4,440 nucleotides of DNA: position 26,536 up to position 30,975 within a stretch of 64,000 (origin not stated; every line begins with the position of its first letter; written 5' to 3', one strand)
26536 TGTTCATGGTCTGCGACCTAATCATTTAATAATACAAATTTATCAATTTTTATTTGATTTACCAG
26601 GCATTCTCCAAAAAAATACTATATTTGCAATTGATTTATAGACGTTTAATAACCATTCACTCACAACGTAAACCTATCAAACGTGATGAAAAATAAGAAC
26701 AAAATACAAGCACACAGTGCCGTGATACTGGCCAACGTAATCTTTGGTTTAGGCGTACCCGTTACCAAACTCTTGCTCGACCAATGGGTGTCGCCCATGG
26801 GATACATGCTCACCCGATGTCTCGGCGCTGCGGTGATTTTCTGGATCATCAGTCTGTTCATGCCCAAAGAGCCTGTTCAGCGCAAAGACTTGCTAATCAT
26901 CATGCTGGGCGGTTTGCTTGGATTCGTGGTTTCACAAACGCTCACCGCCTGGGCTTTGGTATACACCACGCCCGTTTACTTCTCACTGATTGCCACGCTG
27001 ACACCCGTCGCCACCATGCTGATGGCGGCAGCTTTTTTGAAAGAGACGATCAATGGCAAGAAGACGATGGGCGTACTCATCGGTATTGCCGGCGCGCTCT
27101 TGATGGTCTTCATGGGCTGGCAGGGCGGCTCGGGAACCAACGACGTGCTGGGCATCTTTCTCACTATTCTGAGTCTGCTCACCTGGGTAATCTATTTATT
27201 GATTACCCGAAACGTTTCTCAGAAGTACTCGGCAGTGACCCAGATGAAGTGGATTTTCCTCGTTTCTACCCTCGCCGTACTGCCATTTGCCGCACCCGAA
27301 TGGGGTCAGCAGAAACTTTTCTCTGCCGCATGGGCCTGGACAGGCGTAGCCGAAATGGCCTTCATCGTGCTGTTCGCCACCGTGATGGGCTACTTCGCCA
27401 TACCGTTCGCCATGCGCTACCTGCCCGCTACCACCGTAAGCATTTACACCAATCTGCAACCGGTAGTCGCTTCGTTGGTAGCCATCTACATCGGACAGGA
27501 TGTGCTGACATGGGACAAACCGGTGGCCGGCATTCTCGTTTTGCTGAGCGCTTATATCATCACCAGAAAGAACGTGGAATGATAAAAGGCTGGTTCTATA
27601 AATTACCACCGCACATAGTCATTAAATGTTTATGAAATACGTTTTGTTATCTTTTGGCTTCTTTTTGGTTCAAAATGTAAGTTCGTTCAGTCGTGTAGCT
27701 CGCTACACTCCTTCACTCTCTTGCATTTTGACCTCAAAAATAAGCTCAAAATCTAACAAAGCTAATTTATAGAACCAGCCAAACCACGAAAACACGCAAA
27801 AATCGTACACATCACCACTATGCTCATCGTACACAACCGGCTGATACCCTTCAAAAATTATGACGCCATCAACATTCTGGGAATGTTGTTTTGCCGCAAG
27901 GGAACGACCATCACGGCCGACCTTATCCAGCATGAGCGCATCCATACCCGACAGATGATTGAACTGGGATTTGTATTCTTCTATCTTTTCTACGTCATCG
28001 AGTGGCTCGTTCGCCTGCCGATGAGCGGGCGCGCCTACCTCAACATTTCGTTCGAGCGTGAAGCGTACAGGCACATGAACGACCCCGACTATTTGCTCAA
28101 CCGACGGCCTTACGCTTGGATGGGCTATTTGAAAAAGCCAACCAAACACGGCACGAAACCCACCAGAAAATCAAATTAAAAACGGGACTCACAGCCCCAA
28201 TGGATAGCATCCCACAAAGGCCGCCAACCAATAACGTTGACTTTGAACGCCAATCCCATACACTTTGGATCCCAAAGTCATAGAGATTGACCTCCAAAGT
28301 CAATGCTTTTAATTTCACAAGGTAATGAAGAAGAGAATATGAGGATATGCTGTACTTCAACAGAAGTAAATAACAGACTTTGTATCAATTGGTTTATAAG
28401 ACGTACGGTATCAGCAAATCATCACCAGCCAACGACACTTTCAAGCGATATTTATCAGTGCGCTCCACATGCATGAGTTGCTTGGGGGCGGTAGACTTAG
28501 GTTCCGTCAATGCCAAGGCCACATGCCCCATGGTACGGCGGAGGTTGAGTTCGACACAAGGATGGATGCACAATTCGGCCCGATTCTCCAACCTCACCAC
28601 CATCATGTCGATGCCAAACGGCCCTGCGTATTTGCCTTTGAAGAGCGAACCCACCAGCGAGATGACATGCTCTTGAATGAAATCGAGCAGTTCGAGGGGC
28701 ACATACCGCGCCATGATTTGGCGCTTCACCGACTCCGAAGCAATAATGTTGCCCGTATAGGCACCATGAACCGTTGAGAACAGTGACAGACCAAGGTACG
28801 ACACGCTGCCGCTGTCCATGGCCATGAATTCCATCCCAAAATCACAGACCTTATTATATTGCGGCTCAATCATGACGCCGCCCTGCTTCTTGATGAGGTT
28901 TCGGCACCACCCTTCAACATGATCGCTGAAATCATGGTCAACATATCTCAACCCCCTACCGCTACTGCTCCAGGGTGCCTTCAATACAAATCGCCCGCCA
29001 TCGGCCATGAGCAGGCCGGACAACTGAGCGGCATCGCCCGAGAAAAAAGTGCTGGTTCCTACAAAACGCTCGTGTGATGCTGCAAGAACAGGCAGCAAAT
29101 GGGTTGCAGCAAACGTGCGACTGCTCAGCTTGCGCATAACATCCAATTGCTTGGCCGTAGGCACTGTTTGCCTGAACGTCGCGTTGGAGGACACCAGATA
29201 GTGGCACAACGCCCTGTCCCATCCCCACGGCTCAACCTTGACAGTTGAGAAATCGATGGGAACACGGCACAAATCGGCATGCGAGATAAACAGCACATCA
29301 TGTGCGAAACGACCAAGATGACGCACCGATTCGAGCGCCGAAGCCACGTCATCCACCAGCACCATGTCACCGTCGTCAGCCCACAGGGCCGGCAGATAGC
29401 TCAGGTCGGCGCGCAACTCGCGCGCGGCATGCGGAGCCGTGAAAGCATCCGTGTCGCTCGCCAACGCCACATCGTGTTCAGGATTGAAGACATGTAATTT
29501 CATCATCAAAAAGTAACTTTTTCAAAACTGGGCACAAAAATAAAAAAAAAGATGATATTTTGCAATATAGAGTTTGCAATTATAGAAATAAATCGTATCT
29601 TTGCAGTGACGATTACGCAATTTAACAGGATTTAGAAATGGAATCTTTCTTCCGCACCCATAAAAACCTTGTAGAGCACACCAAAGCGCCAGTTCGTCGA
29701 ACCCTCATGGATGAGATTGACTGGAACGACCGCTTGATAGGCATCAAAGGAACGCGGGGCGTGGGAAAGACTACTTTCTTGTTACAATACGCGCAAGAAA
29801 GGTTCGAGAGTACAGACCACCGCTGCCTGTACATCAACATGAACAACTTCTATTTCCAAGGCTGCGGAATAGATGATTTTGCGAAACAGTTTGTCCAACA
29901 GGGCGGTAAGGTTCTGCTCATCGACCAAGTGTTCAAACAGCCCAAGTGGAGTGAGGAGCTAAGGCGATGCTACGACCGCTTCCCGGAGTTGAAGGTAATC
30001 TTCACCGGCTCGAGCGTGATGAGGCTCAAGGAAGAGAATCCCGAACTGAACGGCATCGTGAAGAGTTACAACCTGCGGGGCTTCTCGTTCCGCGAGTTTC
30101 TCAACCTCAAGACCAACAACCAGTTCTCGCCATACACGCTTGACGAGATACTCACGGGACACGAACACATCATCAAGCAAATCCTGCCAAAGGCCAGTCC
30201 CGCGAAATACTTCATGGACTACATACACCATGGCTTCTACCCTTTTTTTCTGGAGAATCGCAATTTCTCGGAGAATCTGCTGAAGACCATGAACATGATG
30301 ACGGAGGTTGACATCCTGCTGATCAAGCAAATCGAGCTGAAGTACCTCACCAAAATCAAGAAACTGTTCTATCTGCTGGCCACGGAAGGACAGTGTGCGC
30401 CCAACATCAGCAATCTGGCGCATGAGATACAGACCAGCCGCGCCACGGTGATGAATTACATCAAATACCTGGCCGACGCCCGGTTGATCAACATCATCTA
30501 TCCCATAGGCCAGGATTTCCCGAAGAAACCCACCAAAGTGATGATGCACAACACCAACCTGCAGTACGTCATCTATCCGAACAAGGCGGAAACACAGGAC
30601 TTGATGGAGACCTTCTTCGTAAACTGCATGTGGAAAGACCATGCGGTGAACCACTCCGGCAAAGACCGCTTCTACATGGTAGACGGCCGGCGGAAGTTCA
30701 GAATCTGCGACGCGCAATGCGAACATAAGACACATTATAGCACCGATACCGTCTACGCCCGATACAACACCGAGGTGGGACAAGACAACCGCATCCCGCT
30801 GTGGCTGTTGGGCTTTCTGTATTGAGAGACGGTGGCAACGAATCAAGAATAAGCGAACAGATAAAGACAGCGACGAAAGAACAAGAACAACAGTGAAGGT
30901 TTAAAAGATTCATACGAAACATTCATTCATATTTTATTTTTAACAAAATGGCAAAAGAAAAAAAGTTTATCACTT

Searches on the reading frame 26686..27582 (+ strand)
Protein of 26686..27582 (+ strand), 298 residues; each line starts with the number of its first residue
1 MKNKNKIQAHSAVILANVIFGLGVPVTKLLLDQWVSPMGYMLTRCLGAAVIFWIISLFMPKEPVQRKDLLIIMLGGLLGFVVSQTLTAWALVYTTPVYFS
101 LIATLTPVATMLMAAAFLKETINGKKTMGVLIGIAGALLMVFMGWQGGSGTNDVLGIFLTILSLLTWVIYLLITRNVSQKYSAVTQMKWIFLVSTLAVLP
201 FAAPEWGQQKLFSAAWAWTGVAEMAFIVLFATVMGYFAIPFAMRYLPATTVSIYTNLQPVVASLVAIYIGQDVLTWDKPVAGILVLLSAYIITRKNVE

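Call 54: search_protein_families(library=pfam, proteins=[window:26686-27582:+], max_evalue=0.00001)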
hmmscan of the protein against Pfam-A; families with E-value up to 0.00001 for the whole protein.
window:26686-27582:+ (298 aa): 1 family
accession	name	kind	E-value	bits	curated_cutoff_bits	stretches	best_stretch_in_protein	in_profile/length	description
PF00892.27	EamA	-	6.3e-34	117.6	28.2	2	12-141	6-134/135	EamA-like transporter family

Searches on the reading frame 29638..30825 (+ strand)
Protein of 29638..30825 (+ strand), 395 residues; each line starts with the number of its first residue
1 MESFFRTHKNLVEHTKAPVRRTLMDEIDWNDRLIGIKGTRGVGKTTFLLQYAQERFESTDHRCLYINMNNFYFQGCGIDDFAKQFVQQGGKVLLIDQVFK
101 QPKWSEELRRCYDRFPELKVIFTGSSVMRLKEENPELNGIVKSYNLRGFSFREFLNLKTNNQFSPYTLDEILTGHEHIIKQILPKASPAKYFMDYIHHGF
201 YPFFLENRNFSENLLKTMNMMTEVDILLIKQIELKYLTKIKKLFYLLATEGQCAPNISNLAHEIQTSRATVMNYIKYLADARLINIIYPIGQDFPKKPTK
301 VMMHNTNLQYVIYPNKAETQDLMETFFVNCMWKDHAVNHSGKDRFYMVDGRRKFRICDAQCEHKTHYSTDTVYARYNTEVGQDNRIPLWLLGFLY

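Call 54: search_protein_families(library=pfam, proteins=[window:29638-30825:+], max_evalue=0.00001)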
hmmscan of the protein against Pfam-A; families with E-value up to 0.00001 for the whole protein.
window:29638-30825:+ (395 aa): 1 family
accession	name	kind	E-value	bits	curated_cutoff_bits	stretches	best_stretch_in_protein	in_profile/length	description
PF13173.12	AAA_14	-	1.3e-25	90.3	27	1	31-155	2-129/129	AAA domain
